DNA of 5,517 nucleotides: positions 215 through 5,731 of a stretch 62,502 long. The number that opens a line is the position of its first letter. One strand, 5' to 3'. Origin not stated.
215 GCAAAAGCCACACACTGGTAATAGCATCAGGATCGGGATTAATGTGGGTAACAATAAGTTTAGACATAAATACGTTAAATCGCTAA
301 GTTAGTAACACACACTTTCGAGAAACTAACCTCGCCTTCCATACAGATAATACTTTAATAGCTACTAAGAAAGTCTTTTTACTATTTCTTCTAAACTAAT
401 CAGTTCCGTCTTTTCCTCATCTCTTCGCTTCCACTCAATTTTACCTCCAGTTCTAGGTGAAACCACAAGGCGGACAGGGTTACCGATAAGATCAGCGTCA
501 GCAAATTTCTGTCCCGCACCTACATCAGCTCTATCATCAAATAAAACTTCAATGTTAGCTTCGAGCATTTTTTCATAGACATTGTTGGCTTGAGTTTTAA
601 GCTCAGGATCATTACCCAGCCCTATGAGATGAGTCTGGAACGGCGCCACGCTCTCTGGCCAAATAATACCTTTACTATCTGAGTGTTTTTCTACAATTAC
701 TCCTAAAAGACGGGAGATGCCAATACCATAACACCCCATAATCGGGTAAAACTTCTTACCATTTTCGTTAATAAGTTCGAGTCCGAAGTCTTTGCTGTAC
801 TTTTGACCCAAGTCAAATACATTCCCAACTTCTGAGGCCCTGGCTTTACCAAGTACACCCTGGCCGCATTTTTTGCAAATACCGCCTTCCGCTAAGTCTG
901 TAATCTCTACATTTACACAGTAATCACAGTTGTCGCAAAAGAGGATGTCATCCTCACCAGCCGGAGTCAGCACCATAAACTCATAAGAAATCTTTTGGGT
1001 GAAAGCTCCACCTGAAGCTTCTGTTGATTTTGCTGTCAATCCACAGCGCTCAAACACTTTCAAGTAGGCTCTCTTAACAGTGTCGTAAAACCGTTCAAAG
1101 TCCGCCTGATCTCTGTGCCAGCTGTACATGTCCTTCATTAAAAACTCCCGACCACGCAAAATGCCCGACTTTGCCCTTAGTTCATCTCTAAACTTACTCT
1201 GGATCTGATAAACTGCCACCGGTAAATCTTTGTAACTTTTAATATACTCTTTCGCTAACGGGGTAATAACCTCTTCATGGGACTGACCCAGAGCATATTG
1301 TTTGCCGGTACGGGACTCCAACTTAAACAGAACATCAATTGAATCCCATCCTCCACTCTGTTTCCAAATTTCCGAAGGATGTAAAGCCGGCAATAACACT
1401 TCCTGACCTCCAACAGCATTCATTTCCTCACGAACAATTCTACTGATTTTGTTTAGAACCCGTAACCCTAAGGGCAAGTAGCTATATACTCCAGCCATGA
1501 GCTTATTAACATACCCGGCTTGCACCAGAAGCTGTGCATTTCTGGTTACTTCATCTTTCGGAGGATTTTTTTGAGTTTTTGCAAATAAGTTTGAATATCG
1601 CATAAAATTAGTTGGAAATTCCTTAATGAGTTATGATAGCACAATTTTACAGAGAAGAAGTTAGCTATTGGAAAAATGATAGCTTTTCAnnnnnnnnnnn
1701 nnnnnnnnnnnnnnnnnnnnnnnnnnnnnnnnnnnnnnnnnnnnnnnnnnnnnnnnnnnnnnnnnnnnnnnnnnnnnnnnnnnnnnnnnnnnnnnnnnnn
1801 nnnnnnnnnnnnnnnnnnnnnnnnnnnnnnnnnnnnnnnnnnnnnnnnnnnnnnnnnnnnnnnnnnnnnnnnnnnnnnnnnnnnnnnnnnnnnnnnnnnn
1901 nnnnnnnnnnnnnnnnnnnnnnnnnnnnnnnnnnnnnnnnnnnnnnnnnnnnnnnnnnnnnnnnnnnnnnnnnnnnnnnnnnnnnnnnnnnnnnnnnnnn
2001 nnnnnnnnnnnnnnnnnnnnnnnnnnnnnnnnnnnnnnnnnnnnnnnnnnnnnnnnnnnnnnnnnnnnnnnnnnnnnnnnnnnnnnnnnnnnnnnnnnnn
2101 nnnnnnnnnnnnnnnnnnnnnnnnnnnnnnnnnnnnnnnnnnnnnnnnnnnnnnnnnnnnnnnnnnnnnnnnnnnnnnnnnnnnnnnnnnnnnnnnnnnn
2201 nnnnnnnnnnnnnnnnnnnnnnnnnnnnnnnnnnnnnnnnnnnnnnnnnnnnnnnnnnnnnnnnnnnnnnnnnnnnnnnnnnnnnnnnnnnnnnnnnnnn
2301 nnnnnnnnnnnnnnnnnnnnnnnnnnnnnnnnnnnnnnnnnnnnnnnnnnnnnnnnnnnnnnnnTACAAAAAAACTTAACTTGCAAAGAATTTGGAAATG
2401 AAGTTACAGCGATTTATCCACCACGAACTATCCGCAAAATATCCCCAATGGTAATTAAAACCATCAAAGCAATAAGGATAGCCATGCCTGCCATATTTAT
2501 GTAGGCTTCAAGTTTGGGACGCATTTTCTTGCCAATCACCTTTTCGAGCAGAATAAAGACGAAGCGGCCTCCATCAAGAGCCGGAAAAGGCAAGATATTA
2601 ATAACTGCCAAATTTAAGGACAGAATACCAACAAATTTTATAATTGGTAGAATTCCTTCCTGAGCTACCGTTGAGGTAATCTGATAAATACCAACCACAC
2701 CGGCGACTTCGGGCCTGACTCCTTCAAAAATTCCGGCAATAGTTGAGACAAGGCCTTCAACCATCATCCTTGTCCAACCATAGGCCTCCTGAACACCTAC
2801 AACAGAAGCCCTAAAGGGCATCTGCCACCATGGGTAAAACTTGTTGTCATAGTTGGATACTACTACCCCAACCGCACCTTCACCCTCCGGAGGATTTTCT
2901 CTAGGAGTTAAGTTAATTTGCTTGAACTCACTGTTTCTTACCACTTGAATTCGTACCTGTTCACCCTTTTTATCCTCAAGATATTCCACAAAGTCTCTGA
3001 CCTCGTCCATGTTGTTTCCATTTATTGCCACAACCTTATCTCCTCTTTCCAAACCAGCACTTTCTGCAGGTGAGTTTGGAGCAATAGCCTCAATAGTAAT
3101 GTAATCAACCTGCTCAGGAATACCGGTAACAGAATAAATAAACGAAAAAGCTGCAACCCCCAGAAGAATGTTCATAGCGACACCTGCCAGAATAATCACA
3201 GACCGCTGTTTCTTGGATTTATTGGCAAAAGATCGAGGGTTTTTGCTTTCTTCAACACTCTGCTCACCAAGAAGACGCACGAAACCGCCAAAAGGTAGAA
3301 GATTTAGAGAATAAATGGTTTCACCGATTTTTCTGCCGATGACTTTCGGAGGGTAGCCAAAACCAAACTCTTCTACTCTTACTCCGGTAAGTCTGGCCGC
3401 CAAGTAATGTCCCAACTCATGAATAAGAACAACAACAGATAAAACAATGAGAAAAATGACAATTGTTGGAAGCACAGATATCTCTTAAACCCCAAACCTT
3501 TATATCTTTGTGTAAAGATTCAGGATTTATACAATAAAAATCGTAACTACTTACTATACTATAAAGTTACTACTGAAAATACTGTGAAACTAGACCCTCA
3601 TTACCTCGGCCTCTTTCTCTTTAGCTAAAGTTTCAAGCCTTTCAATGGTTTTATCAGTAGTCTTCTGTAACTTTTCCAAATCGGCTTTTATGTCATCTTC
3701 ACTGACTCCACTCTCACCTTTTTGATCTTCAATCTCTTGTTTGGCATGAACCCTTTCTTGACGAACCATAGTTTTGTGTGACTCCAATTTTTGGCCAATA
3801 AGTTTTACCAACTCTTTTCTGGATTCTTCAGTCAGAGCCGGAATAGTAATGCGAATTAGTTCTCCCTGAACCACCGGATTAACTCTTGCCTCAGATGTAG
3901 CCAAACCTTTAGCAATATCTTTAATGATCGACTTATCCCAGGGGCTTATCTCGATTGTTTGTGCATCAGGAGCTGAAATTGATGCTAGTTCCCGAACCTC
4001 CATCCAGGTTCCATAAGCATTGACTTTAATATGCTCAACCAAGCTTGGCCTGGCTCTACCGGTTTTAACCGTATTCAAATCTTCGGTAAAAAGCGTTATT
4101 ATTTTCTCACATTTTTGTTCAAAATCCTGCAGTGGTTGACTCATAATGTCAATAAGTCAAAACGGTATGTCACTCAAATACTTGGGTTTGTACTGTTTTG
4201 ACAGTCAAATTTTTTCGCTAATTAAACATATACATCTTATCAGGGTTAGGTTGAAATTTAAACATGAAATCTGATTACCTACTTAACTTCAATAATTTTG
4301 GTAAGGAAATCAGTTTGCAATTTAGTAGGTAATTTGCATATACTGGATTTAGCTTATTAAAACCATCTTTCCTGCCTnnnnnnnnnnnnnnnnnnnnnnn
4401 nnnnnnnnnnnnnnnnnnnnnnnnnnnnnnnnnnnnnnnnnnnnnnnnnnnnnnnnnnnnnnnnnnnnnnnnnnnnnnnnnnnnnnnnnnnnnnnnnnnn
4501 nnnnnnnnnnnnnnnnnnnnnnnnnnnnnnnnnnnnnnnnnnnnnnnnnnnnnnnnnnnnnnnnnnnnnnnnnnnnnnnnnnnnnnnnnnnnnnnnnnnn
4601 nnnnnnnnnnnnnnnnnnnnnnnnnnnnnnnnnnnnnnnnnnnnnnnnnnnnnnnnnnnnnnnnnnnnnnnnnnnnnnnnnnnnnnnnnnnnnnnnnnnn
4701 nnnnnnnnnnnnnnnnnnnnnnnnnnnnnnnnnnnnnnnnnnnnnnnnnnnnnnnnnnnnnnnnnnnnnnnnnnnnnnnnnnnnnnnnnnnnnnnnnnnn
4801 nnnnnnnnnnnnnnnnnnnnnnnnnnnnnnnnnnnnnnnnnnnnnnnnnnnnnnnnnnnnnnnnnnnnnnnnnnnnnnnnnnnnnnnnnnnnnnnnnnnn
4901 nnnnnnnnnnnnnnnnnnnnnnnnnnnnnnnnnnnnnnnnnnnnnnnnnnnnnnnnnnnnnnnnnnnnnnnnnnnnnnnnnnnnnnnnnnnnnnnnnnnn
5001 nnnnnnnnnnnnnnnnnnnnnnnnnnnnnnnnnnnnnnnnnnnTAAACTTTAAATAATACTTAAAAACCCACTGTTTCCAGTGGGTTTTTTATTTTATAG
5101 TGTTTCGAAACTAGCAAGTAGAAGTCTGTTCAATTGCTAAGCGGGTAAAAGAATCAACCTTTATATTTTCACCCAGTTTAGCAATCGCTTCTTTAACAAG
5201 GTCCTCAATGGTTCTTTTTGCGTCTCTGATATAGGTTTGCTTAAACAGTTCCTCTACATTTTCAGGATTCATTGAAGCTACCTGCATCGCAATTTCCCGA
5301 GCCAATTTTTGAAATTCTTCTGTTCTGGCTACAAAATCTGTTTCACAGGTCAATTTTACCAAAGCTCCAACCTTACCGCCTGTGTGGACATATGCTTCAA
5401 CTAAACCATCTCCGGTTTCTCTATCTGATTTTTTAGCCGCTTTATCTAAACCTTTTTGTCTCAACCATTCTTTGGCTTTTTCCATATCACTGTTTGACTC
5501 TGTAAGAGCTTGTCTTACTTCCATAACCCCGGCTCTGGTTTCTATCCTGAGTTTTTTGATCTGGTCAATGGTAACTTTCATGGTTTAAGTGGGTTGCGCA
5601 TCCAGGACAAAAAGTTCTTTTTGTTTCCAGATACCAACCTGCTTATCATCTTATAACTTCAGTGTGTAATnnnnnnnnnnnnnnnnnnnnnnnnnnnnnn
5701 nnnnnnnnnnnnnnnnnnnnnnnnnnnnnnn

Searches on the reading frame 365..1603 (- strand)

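Call 70: search_protein_families(library=pfam, proteins=[window:365-1603:-], max_evalue=0.001)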
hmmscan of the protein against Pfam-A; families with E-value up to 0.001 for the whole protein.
window:365-1603:- (412 aa): 2 families
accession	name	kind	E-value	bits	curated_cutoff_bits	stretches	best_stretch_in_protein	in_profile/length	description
PF00587.30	tRNA-synt_2b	-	7.8e-30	104.7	29.3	1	93-307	1-179/179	tRNA synthetase class II core domain (G, H, P, S and T)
PF03129.25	HGTP_anticodon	-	3.5e-13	50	21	1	327-411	5-91/94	Anticodon binding domain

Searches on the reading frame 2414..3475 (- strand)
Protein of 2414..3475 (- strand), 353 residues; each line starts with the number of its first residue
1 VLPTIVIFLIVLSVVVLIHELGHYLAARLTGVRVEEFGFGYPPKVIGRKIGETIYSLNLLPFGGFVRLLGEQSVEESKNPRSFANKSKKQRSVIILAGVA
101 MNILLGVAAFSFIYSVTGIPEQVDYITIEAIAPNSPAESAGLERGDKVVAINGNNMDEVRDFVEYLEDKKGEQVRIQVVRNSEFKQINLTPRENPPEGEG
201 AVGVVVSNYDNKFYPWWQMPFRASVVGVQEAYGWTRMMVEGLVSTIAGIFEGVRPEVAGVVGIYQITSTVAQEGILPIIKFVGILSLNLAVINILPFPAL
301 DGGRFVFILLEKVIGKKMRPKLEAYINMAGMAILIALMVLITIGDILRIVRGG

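Call 70: search_protein_families(library=pfam, proteins=[window:2414-3475:-], max_evalue=0.001)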
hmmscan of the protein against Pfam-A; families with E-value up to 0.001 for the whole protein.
window:2414-3475:- (353 aa): 6 families
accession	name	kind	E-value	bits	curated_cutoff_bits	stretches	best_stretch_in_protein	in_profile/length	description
PF02163.28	Peptidase_M50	-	1.1e-54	185.6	27.2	1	8-337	2-221/221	Peptidase family M50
PF17820.7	PDZ_6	-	2.1e-13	50.2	27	1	128-180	2-54/54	PDZ domain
PF13180.12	PDZ_2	-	8.9e-11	42.4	27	1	124-189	12-78/80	PDZ domain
PF00595.29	PDZ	-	2.1e-06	28.4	23.2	1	124-161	25-64/81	PDZ domain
PF14685.13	PDZ_Tricorn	-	1.9e-05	25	25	1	134-183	30-81/88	Tricorn protease PDZ domain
PF04495.20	GRASP55_65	-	5e-05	24.1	27.7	1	126-206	45-127/138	GRASP55/65 PDZ-like domain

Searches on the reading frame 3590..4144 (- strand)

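Call 70: search_protein_families(library=pfam, proteins=[window:3590-4144:-], max_evalue=0.001)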
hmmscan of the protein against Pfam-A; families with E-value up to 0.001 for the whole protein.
window:3590-4144:- (184 aa): 1 family
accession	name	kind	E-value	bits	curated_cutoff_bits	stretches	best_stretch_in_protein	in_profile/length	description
PF01765.24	RRF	-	2.7e-48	164.3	29.7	1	20-182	2-164/164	Ribosome recycling factor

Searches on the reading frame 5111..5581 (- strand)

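Call 70: search_protein_families(library=pfam, proteins=[window:5111-5581:-], max_evalue=0.001)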
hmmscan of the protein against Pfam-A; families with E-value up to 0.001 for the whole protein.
window:5111-5581:- (156 aa): 2 families
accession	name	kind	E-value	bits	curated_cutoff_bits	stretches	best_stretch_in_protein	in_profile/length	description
PF00889.24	EF_TS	-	2.8e-19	70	27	1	72-150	1-77/204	Elongation factor TS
PF25025.1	EF-Ts_N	-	0.00024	21.4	33.2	1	6-43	15-53/60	Elongation factor Ts, mitochondrial, N-terminal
